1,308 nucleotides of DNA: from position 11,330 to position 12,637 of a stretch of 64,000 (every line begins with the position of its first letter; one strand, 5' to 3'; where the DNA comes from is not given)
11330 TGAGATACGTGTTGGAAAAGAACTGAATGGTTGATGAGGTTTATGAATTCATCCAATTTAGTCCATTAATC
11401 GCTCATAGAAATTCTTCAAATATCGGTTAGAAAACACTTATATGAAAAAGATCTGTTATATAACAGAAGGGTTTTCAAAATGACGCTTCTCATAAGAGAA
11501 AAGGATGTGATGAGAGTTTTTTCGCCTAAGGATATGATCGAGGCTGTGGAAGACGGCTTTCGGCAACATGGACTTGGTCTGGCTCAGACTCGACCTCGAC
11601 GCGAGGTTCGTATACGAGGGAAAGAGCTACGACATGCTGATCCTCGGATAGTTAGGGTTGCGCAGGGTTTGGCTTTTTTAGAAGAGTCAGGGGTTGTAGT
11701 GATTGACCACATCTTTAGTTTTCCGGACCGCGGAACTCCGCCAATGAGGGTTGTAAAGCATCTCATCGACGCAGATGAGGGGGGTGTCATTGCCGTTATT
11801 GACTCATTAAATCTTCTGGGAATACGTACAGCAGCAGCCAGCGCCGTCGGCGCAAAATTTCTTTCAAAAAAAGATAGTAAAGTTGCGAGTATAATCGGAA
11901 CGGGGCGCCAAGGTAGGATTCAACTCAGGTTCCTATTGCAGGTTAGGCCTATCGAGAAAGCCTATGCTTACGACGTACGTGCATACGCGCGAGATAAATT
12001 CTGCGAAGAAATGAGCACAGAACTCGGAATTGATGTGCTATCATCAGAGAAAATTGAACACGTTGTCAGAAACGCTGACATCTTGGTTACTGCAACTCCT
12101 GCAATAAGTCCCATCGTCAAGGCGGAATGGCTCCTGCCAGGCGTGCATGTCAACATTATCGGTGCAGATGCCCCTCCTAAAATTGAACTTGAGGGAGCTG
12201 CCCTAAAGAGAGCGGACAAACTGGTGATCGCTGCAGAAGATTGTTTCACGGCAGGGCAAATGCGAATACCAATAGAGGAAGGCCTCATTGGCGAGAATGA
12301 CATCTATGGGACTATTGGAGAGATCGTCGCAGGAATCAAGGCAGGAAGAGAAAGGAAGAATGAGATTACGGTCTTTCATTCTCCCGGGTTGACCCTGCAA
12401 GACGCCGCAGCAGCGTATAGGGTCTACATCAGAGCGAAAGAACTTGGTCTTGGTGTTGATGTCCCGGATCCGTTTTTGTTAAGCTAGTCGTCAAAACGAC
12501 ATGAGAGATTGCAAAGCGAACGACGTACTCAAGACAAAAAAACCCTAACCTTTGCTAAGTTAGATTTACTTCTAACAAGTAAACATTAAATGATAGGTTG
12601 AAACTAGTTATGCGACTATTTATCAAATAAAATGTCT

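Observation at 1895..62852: Short alternating (CG)n palindrome, often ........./A, recurs about 20 times and sits almost only between genes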

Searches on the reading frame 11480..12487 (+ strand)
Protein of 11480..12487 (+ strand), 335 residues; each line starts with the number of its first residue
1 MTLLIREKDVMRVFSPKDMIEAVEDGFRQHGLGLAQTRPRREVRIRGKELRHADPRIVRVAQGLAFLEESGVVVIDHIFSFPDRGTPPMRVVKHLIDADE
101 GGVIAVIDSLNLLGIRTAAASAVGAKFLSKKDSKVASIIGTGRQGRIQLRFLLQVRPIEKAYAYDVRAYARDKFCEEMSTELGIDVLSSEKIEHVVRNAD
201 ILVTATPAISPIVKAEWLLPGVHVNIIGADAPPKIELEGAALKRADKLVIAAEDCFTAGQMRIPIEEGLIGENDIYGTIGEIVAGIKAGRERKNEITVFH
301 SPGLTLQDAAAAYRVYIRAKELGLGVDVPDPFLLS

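Call 17: find_encoding_contigs(protein=window:11480-12487:+, flank=10000, max_places=10)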
Protein window:11480-12487:+ (335 aa): 7 contigs read that carry it; 4 places shown.
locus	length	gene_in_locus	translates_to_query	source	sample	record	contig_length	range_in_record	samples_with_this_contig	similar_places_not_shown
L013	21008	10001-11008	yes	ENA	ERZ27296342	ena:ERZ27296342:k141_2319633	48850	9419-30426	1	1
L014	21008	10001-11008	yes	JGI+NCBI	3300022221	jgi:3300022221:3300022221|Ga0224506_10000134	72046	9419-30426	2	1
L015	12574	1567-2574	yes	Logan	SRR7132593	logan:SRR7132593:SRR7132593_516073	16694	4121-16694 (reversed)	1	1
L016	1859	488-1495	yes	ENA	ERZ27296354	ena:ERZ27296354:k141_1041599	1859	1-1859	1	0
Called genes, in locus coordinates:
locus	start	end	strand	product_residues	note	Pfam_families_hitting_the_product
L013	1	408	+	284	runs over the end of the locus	PF12911:OppC_N, PF00528:BPD_transp_1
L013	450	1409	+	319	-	PF00005:ABC_tran, PF02463:SMC_N (weak), PF13304:AAA_21 (faint), PF08352:oligo_HPY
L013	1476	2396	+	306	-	PF00005:ABC_tran, PF02463:SMC_N (weak), PF13304:AAA_21 (weak), PF13166:AAA_13 (weak), PF08352:oligo_HPY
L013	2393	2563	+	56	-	-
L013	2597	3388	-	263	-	PF02633:Creatininase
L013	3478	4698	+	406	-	PF00155:Aminotran_1_2, PF00266:Aminotran_5 (faint)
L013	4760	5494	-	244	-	PF17645:Amdase, PF01177:Asp_Glu_race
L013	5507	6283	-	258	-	PF03737:RraA-like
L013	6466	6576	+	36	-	-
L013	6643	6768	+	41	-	-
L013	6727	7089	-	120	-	PF01042:Ribonuc_L-PSP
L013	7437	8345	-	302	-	PF05598:DUF772, PF01609:DDE_Tnp_1, PF13612:DDE_Tnp_1_3 (weak)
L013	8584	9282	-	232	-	PF01177:Asp_Glu_race, PF17645:Amdase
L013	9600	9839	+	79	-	-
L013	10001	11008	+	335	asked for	PF02423:OCD_Mu_crystall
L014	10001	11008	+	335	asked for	PF02423:OCD_Mu_crystall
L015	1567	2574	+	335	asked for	PF02423:OCD_Mu_crystall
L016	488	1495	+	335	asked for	PF02423:OCD_Mu_crystall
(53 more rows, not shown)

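Call 41: find_homologous_proteins(query=window:11480-12484:+, max_evalue=1e-60)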
Query window:11480-12484:+ (335 aa): 101 proteins with E <= 1e-60 among 8000 candidates.
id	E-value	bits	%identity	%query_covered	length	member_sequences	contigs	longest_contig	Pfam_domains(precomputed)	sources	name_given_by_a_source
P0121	2.0e-213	725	100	100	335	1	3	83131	PF02423.22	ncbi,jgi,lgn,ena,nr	ncbi:MAG: hypothetical protein OEW62_00105 [Candidatus Bathyarchaeota archaeon]|nr:hypothetical prot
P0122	2.3e-174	597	81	100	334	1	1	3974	PF02423.22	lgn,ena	-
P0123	3.4e-171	587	79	100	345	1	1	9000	PF02423.22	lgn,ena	-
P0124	3.1e-168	577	80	100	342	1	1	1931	PF02423.22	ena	-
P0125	8.9e-167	572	77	100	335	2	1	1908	PF02423.22,PF01488.27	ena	-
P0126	1.2e-166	572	77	100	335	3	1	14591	PF02423.22,PF01488.27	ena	-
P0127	4.2e-164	563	76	99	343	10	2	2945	PF02423.22,PF01488.27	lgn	-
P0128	1.2e-163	562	76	100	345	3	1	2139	PF02423.22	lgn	-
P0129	3.3e-163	560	76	99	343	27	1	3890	PF02423.22,PF01488.27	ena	-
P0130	3.1e-162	557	75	100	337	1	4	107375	PF02423.22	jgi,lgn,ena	-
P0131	5.0e-158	543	72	100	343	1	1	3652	PF02423.22,PF01488.27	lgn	-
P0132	1.4e-157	542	74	100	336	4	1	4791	PF02423.22,PF01488.27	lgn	-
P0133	5.3e-156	537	74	100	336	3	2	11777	PF02423.22,PF01488.27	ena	-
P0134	8.2e-154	530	71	100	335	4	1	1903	PF02423.22,PF01488.27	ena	-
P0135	1.0e-153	529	73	100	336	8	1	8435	PF02423.22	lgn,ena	-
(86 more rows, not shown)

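Call 42: find_encoding_contigs(protein=P0130, flank=10000, max_places=2)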
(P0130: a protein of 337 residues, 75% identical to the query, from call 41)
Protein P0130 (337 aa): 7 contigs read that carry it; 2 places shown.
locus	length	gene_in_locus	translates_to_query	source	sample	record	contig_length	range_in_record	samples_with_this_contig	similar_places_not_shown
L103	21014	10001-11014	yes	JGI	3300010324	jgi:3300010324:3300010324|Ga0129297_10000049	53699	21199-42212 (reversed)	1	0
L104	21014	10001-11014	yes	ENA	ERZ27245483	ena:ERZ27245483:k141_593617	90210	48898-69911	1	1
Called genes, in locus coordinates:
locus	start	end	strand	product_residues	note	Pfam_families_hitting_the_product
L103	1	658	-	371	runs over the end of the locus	PF01321:Creatinase_N, PF00557:Peptidase_M24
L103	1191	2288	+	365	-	PF19420:DDAH_eukar, PF02274:ADI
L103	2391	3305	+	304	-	PF02633:Creatininase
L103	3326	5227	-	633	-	PF02730:AFOR_N, PF01314:AFOR_C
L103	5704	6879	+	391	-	PF01321:Creatinase_N, PF00557:Peptidase_M24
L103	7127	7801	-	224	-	PF02607:B12-binding_2, PF02310:B12-binding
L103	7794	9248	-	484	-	PF06253:MTTB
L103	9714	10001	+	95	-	PF01470:Peptidase_C15 (weak)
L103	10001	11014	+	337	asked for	PF02423:OCD_Mu_crystall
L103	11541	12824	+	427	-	PF00202:Aminotran_3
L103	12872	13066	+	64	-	-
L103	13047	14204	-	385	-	PF01071:GARS_A (weak), PF02786:CPSase_L_D2, PF08442:ATP-grasp_2, PF13549:ATP-grasp_5, PF00549:Ligase_CoA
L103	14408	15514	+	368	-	PF02629:CoA_binding, PF00549:Ligase_CoA, PF13607:Succ_CoA_lig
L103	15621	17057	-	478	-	PF07690:MFS_1, PF00083:Sugar_tr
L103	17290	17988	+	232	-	PF02463:SMC_N (weak), PF00005:ABC_tran, PF13304:AAA_21 (faint)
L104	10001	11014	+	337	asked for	PF02423:OCD_Mu_crystall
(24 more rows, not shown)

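Call 43: find_encoding_contigs(protein=P0126, flank=10000, max_places=2)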
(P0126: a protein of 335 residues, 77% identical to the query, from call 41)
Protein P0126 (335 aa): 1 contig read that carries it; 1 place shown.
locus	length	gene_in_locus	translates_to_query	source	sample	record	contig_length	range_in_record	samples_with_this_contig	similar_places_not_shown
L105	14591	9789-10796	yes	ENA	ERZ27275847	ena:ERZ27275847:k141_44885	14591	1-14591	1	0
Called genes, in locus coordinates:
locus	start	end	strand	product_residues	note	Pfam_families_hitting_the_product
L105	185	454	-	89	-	PF05598:DUF772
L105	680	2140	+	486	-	PF06277:EutA, PF01869:BcrAD_BadFG (faint), PF14450:FtsA (faint)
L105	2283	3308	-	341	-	PF00296:Bac_luciferase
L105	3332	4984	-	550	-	PF07969:Amidohydro_3, PF01979:Amidohydro_1 (weak)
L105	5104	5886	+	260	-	PF20539:DUF6754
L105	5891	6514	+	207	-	-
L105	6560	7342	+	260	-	-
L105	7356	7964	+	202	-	-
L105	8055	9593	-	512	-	PF07364:DUF1485, PF07171:MlrC_C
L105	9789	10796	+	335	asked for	PF02423:OCD_Mu_crystall, PF01488:Shikimate_DH (weak)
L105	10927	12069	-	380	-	PF00266:Aminotran_5, PF01041:DegT_DnrJ_EryC1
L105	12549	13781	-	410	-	PF01546:Peptidase_M20, PF07687:M20_dimer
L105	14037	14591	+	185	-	?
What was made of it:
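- Tried and rejected: Orthologues of the OCD gene lie in non-syntenic contexts (calls 41-43).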
